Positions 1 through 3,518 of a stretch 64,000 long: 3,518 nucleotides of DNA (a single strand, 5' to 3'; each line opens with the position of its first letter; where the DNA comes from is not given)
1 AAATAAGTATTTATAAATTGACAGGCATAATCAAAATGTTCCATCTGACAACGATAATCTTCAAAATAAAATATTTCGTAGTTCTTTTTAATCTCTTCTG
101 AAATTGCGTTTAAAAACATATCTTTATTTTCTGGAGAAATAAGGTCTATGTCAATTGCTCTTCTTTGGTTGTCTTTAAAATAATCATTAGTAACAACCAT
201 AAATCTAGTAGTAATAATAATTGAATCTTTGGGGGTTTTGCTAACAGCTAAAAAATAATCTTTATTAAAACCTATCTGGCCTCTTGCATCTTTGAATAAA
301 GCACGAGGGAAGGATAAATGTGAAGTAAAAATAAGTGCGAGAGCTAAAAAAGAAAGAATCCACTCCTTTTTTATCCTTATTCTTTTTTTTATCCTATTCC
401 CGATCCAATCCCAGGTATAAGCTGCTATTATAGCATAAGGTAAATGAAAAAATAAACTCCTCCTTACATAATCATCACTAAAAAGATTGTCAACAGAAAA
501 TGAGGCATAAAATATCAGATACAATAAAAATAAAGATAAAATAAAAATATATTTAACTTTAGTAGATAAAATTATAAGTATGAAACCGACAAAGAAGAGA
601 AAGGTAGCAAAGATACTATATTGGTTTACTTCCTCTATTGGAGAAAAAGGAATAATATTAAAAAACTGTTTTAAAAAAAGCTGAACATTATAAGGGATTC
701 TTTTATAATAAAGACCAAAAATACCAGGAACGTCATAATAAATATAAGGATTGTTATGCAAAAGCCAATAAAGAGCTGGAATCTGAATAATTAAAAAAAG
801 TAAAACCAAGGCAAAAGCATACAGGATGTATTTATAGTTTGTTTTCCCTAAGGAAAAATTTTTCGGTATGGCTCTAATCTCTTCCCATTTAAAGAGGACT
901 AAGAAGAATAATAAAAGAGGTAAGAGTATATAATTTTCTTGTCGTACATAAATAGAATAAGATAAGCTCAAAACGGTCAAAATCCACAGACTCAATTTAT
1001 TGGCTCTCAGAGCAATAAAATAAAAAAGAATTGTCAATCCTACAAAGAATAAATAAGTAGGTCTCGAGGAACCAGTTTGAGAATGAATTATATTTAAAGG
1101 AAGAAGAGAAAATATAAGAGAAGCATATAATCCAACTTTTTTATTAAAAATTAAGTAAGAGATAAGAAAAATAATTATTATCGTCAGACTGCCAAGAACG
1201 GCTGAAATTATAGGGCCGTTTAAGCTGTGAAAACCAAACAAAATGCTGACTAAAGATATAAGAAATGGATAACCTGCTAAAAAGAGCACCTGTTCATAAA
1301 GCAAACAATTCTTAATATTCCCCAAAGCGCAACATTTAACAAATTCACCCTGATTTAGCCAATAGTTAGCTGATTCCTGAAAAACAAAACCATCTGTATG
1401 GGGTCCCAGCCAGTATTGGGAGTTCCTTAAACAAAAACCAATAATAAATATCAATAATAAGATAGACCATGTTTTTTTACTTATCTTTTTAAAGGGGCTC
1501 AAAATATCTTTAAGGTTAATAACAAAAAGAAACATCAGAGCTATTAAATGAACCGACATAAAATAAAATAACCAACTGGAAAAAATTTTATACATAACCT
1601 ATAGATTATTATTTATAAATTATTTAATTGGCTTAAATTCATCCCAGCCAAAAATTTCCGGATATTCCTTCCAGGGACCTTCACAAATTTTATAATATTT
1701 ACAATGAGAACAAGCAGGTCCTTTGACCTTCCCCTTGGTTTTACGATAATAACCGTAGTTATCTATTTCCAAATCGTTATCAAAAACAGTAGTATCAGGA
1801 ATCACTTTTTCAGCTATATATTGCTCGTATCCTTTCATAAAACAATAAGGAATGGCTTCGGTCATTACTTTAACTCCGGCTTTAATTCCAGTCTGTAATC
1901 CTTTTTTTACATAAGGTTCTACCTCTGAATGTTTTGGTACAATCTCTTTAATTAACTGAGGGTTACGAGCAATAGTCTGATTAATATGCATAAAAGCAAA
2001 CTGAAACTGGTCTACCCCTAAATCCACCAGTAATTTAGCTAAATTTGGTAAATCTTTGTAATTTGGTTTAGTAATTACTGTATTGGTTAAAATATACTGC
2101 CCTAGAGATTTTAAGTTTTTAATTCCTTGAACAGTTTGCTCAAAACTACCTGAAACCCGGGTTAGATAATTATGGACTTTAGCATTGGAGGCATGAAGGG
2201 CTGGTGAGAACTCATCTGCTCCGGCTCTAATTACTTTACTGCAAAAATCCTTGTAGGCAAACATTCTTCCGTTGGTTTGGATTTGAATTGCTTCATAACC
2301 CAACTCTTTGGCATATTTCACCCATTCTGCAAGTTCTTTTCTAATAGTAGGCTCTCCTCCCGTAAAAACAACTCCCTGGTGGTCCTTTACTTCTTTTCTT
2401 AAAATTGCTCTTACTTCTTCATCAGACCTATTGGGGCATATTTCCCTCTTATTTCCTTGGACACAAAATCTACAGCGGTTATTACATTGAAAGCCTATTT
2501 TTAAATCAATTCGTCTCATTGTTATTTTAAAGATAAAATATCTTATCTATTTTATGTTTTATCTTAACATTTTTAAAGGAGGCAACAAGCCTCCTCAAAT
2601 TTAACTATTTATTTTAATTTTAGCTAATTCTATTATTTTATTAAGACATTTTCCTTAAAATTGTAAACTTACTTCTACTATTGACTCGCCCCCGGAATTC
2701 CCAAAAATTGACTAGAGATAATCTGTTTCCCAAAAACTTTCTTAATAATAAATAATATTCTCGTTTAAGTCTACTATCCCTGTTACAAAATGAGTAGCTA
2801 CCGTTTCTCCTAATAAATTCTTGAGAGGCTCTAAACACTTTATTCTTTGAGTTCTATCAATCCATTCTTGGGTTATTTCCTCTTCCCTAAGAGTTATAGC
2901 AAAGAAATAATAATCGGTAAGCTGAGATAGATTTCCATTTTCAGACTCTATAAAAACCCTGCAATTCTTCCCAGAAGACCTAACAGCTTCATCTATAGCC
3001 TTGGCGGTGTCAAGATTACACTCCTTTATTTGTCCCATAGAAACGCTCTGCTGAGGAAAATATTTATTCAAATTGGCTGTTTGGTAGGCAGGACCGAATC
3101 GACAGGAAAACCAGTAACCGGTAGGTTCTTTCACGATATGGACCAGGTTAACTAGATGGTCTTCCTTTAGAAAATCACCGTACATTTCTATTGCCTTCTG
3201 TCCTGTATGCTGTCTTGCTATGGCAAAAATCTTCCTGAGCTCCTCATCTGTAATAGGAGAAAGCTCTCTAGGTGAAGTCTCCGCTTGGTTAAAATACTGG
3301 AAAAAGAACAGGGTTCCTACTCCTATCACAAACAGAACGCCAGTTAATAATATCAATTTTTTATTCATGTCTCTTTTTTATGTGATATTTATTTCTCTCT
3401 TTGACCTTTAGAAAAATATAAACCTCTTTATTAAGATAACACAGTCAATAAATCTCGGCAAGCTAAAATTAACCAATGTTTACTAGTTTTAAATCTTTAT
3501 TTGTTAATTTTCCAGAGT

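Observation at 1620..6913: Accessory module downstream of the HxS core: two further rSAM enzymes, a membrane aminopropyltransferase-like protein and duplicated exported proteins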

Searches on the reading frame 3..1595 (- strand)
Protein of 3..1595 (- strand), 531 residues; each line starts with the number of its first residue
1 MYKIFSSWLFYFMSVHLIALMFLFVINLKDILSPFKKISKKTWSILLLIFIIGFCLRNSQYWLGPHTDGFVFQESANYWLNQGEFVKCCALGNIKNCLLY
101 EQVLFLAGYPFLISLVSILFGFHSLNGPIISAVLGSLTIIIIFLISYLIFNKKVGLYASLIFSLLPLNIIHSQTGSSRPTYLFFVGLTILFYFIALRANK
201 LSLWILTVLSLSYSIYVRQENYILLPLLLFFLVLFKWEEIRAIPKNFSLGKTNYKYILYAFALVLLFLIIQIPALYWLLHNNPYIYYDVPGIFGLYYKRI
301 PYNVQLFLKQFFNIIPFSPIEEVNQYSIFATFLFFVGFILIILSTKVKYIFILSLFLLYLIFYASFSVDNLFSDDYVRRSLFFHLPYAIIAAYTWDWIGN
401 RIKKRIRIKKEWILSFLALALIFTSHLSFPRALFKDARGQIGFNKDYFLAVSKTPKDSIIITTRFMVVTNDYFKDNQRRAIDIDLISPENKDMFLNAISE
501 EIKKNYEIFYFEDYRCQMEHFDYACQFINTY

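Call 87: search_protein_families(library=pfam, proteins=[window:3-1595:-], max_evalue=0.01)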
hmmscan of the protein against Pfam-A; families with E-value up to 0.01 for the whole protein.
window:3-1595:- (531 aa): 1 family
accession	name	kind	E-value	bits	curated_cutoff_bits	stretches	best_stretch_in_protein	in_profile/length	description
PF13231.12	PMT_2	-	5.5e-09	36.9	26.1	1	109-240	6-137/160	Dolichyl-phosphate-mannose-protein mannosyltransferase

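Call 88: search_protein_families(library=ncbifam, proteins=[window:3-1595:-], max_evalue=0.00001)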
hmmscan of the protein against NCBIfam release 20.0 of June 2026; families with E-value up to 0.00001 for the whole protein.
window:3-1595:- (531 aa): 0 families

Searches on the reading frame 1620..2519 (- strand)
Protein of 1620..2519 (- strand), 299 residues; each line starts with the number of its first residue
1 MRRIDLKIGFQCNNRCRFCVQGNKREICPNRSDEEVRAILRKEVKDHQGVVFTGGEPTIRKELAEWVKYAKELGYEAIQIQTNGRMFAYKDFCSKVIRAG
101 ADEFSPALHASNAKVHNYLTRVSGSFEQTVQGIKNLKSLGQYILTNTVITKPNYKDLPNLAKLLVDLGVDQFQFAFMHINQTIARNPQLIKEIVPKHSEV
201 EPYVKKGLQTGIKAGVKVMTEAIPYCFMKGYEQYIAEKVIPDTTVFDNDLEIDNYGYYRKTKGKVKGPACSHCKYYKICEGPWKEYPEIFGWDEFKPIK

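Call 3: search_protein_families(library=ncbifam, proteins=[window:1620-2519:-], max_evalue=0.01)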
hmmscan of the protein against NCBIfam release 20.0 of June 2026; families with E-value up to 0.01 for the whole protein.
window:1620-2519:- (299 aa): 56 families (the best 25 are shown)
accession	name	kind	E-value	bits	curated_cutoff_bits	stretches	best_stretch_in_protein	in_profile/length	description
NF038332.1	rSAM_rare_HxsC4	exception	7e-52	176.6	500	2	2-229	14-245/335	radical SAM protein HxsC4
TIGR03977.1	rSAM_pair_HxsC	equivalog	1.4e-30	106.2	267.9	1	11-243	34-268/292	His-Xaa-Ser system radical SAM maturase HxsC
TIGR04545.1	rSAM_ahbD_hemeb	equivalog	5.6e-22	78.6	500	1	8-179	6-176/339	heme b synthase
TIGR04053.2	TIGR04053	equivalog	3.6e-21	75.8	395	1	12-177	18-186/366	TIGR04053 family radical SAM/SPASM domain-containing protein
TIGR04546.1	rSAM_ahbC_deAc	equivalog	2.1e-19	69.6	650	1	10-193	47-226/390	12,18-didecarboxysiroheme deacetylase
TIGR04347.1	pseudo_SAM_Halo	equivalog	1.6e-18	67.2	525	1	10-178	46-213/390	TIGR04347 family pseudo-SAM/SPASM protein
TIGR02668.1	moaA_archaeal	equivalog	1.8e-18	66.5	325.25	1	5-184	13-193/303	GTP 3',8-cyclase MoaA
TIGR04055.1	rSAM_NirJ2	equivalog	2.3e-18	66.8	500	1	10-178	8-175/326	putative heme d1 biosynthesis radical SAM protein NirJ2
TIGR04317.1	W_rSAM_matur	equivalog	4e-18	65.6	380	1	2-228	4-230/349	tungsten cofactor oxidoreductase radical SAM maturase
TIGR04466.1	rSAM_BlsE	equivalog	2.7e-17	63.2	400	1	8-185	9-183/327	cytosylglucuronate decarboxylase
TIGR04054.1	rSAM_NirJ1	equivalog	4.4e-17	61.8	650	1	11-194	45-224/387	putative heme d1 biosynthesis radical SAM protein NirJ1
TIGR04133.1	rSAM_w_lipo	hypoth_equivalog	6.8e-17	61.4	425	1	9-178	31-203/350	TIGR04133 family radical SAM/SPASM protein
TIGR02666.1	moaA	equivalog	1.6e-16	60.2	284.05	1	9-182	17-198/336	GTP 3',8-cyclase MoaA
NF045574.1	sacti_mat_StsB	exception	2.8e-16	59.4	625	1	8-173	102-265/466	StsB family radical SAM/SPASM domain sactipeptide maturase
TIGR04051.1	rSAM_NirJ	equivalog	3e-16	59.3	515.45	1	11-178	11-177/354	heme d1 biosynthesis radical SAM protein NirJ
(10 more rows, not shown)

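Call 4: search_protein_families(library=pfam, proteins=[window:1620-2519:-], max_evalue=0.01)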
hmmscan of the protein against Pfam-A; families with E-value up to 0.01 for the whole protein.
window:1620-2519:- (299 aa): 2 families
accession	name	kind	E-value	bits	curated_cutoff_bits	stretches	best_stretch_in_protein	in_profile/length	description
PF04055.27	Radical_SAM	-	4.6e-23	82.6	29.5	1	8-164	3-166/166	Radical SAM superfamily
PF13353.11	Fer4_12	-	0.0059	17.3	22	1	11-88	14-95/137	4Fe-4S single cluster domain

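Call 63: search_dna_similar(query=window:1620-2519:-, collection=plasmids, mode=protein, max_evalue=0.00001, max_rows=15)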
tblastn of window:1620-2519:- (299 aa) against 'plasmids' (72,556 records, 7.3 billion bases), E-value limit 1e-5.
Records with a match: 435; places in all: 446; records where one place covers at least 80% of the query: 3.
Best place of each record, by identity: <60% 435.
By first word of the organism name: Klebsiella 320; Bacillus 35; Clostridium 10; Halobaculum 6; Mesorhizobium 4; Kitasatospora 3; Novosphingobium 3; Rhizobium 3; Streptomyces 3; Bradyrhizobium 3; and 38 more.
By predicted mobility (MOB-suite, as given by PLSDB): conjugative 296; non-mobilizable 118; mobilizable 21.
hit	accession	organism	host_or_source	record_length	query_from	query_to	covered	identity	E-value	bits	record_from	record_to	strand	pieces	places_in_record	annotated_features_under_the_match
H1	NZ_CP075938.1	Clostridium perfringens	feces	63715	1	296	99%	27.6%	7e-34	137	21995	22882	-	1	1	radical SAM protein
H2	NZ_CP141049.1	Microvirga lotononidis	-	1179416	11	242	78%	28.6%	2e-11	72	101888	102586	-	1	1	none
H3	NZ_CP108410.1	Kitasatospora sp. NBC_01300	-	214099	12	294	95%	23.3%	4e-8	62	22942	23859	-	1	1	radical SAM protein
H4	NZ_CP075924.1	Clostridium perfringens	feces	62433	71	296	76%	27.2%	1e-25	114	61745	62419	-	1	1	radical SAM protein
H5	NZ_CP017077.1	Novosphingobium resinovorum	single cell,soil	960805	11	242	78%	26.5%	3e-9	66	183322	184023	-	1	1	hxsC: His-Xaa-Ser system radical SAM maturase HxsC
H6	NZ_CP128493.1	Novosphingobium resinovorum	pure cell culture,soil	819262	11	242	78%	26.1%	5e-8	62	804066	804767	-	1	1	hxsC: His-Xaa-Ser system radical SAM maturase HxsC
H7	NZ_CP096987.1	Clostridium felsineum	whole organism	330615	3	206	68%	28.4%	1e-9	67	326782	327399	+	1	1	radical SAM protein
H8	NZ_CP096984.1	Clostridium felsineum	whole organism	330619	3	206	68%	28.4%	1e-9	67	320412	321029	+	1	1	radical SAM protein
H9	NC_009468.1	Acidiphilium cryptum JF-5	-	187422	11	228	73%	26.1%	1e-7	60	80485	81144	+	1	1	hxsC: His-Xaa-Ser system radical SAM maturase HxsC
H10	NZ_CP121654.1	Rhizobium sp. CB3171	Calliandra calothyrsus,cell culture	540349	4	192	63%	29.1%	1e-13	79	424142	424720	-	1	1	radical SAM protein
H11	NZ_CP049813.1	Pontibrevibacter nitratireducens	-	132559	4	228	75%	24.3%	8e-21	100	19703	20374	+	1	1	radical SAM protein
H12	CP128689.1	Klebsiella pneumoniae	Homo sapiens,blood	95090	11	242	72%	25.0%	8e-7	78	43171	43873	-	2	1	none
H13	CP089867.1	Klebsiella pneumoniae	Homo sapiens,blood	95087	11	242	72%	25.0%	8e-7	78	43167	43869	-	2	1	none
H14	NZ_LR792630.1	Klebsiella pneumoniae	Homo sapiens,blood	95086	11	242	72%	25.0%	8e-7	78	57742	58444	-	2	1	none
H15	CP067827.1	Klebsiella pneumoniae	Homo sapiens,urine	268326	11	242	78%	23.2%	1e-9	66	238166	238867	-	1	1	hxsC: His-Xaa-Ser system radical SAM maturase HxsC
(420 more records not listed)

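Call 64: get_annotated_region(hit=H1, flank=8000)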
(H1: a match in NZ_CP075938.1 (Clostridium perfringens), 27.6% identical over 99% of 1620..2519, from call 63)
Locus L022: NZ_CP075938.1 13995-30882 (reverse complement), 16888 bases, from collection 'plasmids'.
description: Clostridium perfringens strain CPI 53k-r1 plasmid pCPCPI53k-r1_4
organism: Clostridium perfringens (NCBI taxid 1502)
taxonomy: Bacteria; Bacillota; Clostridia; Eubacteriales; Clostridiaceae; Clostridium; Clostridium perfringens
host: -; source: feces; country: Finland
typing (MOB-suite, as given by PLSDB): mobilizable; replicon rep_cluster_1713; relaxase MOBP
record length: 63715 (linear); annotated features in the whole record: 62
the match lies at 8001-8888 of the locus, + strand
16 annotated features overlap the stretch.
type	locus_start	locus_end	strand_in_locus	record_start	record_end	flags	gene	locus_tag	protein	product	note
CDS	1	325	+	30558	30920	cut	-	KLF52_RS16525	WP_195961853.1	hypothetical protein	-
CDS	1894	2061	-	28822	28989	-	-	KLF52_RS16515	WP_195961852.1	hypothetical protein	-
CDS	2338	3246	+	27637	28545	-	-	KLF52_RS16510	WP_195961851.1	ABC transporter ATP-binding protein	-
CDS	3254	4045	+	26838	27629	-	-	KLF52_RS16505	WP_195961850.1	ABC transporter permease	-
CDS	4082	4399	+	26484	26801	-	-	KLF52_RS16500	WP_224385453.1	Os1348 family NHLP clan protein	-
CDS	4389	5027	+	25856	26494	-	-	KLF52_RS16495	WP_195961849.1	hypothetical protein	-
CDS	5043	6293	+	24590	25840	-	-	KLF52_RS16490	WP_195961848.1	DUF6365 family protein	-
CDS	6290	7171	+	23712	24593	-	-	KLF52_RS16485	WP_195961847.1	hypothetical protein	-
CDS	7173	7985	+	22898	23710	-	-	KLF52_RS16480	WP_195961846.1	sugar phosphate nucleotidyltransferase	GO:0009058 - biosynthetic process [Evidence IEA]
CDS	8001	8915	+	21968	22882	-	-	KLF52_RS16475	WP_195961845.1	radical SAM protein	-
CDS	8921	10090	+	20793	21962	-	-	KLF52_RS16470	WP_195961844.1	DUF6365 family protein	-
CDS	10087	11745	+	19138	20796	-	-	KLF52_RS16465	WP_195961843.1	radical SAM protein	-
CDS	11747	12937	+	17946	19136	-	mtnK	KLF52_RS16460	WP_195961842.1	S-methyl-5-thioribose kinase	GO:0019509 - L-methionine salvage from methylthioadenosine [Evidence IEA]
CDS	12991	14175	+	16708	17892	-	metK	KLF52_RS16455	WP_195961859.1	methionine adenosyltransferase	GO:0006556 - S-adenosylmethionine biosynthetic process [Evidence IEA]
CDS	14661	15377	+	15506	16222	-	-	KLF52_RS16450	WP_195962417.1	LytTR family DNA-binding domain-containing protein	-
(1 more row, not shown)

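Call 69: get_annotated_region(hit=H15, flank=4000)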
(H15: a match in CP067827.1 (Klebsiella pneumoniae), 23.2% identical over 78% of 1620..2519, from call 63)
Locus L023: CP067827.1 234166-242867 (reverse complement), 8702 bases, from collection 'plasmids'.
description: Klebsiella pneumoniae strain ARLG-3226 plasmid pC280_1, complete sequence
organism: Klebsiella pneumoniae (NCBI taxid 573)
taxonomy: Bacteria; Pseudomonadota; Gammaproteobacteria; Enterobacterales; Enterobacteriaceae; Klebsiella; Klebsiella pneumoniae
host: -; source: Homo sapiens,urine; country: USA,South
typing (MOB-suite, as given by PLSDB): conjugative; replicon IncFIB,IncFII; relaxase MOBF,MOBF; mating-pair formation MPF_F
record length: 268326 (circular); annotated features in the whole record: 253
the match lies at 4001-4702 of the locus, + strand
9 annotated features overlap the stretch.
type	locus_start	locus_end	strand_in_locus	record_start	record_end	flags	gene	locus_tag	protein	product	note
CDS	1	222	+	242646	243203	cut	-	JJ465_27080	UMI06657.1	IS3 family transposase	-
CDS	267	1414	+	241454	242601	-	-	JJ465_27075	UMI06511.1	IS3 family transposase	-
CDS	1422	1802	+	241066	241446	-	-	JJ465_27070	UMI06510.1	IS3 family transposase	-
CDS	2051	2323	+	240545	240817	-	hxsD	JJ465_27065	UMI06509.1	His-Xaa-Ser system protein HxsD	-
CDS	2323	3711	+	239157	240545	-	hxsB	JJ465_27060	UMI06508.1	His-Xaa-Ser system radical SAM maturase HxsB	-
CDS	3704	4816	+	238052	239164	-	hxsC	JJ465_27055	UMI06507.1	His-Xaa-Ser system radical SAM maturase HxsC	-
CDS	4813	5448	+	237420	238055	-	hxsA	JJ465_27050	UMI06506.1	His-Xaa-Ser repeat protein HxsA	-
CDS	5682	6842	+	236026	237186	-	-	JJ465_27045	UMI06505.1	IS30 family transposase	-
CDS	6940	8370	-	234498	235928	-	-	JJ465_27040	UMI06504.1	hypothetical protein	-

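Call 71: search_protein_families(library=pfam, proteins=[window:1620-2519:-], max_evalue=10)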
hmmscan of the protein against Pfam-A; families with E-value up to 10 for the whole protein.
window:1620-2519:- (299 aa): 2 families
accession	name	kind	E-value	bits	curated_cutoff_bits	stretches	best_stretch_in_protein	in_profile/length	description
PF04055.27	Radical_SAM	-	4.6e-23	82.6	29.5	1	8-164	3-166/166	Radical SAM superfamily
PF13353.11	Fer4_12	-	0.0059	17.3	22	1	11-88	14-95/137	4Fe-4S single cluster domain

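Call 72: search_protein_families(library=padloc, proteins=[window:1620-2519:-], max_evalue=0.001)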
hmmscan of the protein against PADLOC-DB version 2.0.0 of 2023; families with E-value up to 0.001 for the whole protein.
window:1620-2519:- (299 aa): 3 families
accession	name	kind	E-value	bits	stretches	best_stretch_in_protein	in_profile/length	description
PDLC02904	pVip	-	1.3e-15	55.7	1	10-180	11-179/262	Viperins associated with kinases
PDLC02903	pVip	-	1.7e-13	48.7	1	8-175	6-172/257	Viperins not associated with kinases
PDLC02905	pVip-kinase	-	2.4e-08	31.7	1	5-163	185-349/474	Viperin-kinase fusion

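Call 88: search_protein_families(library=ncbifam, proteins=[L023:3704-4816:+], max_evalue=0.00001)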
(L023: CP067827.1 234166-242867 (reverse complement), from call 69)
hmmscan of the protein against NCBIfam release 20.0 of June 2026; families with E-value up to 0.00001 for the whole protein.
L023:3704-4816:+ (370 aa): 16 families
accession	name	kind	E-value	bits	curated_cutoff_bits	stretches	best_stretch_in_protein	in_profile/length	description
TIGR03977.1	rSAM_pair_HxsC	equivalog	2.3e-121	404.2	267.9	1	68-358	2-292/292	His-Xaa-Ser system radical SAM maturase HxsC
TIGR04054.1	rSAM_NirJ1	equivalog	6.2e-11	41.5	650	1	97-267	42-206/387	putative heme d1 biosynthesis radical SAM protein NirJ1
TIGR04347.1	pseudo_SAM_Halo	equivalog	3.6e-10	39.6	525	1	97-257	44-200/390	TIGR04347 family pseudo-SAM/SPASM protein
TIGR04055.1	rSAM_NirJ2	equivalog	9e-10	38.6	500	1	97-257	6-162/326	putative heme d1 biosynthesis radical SAM protein NirJ2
TIGR04250.1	SCM_rSAM_ScmE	equivalog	2.1e-09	36.8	400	1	96-299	8-207/358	SynChlorMet cassette radical SAM/SPASM protein ScmE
TIGR04546.1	rSAM_ahbC_deAc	equivalog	3e-09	36.2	650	1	97-256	45-200/390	12,18-didecarboxysiroheme deacetylase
NF038332.1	rSAM_rare_HxsC4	exception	8.8e-09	34.9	500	1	86-317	9-242/335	radical SAM protein HxsC4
TIGR02668.1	moaA_archaeal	equivalog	9.6e-09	34.6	325.25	1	93-298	12-213/303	GTP 3',8-cyclase MoaA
TIGR04303.1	GeoRSP_rSAM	equivalog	1.4e-07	31.5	400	1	97-279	11-185/325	GeoRSP system radical SAM/SPASM protein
NF045574.1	sacti_mat_StsB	exception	1.7e-07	30.4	625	1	96-279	101-277/466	StsB family radical SAM/SPASM domain sactipeptide maturase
TIGR04251.1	SCM_rSAM_ScmF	equivalog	2.7e-07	30.3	400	1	97-255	10-168/353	SynChlorMet cassette radical SAM/SPASM protein ScmF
TIGR02666.1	moaA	equivalog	4.1e-07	29.3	284.05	1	88-298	7-219/336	GTP 3',8-cyclase MoaA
NF001199.0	PRK00164.2-1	equivalog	4.8e-07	29.2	231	1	94-270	15-189/308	GTP 3',8-cyclase MoaA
TIGR04545.1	rSAM_ahbD_hemeb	equivalog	1.8e-06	27.6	500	1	97-269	6-175/339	heme b synthase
TIGR04051.1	rSAM_NirJ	equivalog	1.9e-06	27.1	515.45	1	100-275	11-180/354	heme d1 biosynthesis radical SAM protein NirJ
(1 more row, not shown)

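Call 103: get_annotated_region(hit=H5, flank=1500)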
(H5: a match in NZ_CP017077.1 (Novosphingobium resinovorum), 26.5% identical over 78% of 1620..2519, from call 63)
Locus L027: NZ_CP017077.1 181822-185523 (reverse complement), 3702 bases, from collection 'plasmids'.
description: Novosphingobium resinovorum strain SA1 plasmid pSA2, complete sequence
organism: Novosphingobium resinovorum (NCBI taxid 158500)
taxonomy: Bacteria; Pseudomonadota; Alphaproteobacteria; Sphingomonadales; Sphingomonadaceae; Novosphingobium; Novosphingobium resinovorum
host: -; source: single cell,soil; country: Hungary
typing (MOB-suite, as given by PLSDB): conjugative; relaxase MOBF; mating-pair formation MPF_F
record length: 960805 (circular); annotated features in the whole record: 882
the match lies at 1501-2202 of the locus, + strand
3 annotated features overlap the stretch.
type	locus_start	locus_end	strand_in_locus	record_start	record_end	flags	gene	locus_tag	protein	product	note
CDS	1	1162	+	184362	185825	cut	hxsB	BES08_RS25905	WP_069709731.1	His-Xaa-Ser system radical SAM maturase HxsB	-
CDS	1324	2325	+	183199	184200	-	hxsC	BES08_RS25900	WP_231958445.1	His-Xaa-Ser system radical SAM maturase HxsC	-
CDS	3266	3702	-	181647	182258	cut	-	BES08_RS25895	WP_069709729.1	response regulator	GO:0000160 - phosphorelay signal transduction system [Evidence IEA]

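Call 104: get_annotated_region(hit=H9, flank=1500)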
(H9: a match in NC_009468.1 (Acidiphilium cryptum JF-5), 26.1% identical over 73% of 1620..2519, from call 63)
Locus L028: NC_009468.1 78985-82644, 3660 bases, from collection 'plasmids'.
description: Acidiphilium cryptum JF-5 plasmid pACRY02, complete sequence
organism: Acidiphilium cryptum JF-5 (NCBI taxid 349163)
taxonomy: Bacteria; Pseudomonadota; Alphaproteobacteria; Rhodospirillales; Acetobacteraceae; Acidiphilium; Acidiphilium cryptum; Acidiphilium cryptum JF-5
host: -; source: -; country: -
typing (MOB-suite, as given by PLSDB): non-mobilizable; replicon rep_cluster_1239; mating-pair formation MPF_I
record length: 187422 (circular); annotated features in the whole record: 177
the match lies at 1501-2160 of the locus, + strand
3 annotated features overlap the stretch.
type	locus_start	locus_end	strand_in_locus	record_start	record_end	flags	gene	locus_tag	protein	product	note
CDS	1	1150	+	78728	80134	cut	hxsB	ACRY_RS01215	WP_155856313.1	His-Xaa-Ser system radical SAM maturase HxsB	-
CDS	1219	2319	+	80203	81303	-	hxsC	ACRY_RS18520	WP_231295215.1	His-Xaa-Ser system radical SAM maturase HxsC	-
CDS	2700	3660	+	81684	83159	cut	-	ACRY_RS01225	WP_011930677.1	AAA family ATPase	-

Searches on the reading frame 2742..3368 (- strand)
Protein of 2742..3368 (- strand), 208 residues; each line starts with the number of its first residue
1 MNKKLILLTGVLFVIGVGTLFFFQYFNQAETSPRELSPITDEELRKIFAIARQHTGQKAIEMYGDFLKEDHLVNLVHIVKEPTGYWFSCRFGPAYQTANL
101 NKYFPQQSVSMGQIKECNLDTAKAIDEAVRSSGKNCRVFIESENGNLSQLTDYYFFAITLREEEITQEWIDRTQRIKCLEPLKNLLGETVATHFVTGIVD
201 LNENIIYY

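Call 3: search_protein_families(library=ncbifam, proteins=[window:2742-3368:-], max_evalue=0.01)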
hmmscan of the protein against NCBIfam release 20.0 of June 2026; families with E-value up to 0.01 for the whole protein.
window:2742-3368:- (208 aa): 0 families

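Call 4: search_protein_families(library=pfam, proteins=[window:2742-3368:-], max_evalue=0.01)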
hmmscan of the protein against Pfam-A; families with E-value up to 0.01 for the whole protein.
window:2742-3368:- (208 aa): 0 families

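Call 72: search_protein_families(library=padloc, proteins=[window:2742-3368:-], max_evalue=0.001)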
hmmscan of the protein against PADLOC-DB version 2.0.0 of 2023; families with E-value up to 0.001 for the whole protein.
window:2742-3368:- (208 aa): 0 families

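Call 102: search_protein_families(library=phrogs, proteins=[window:2742-3368:-], max_evalue=0.001)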
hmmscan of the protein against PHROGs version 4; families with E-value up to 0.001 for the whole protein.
window:2742-3368:- (208 aa): 0 families
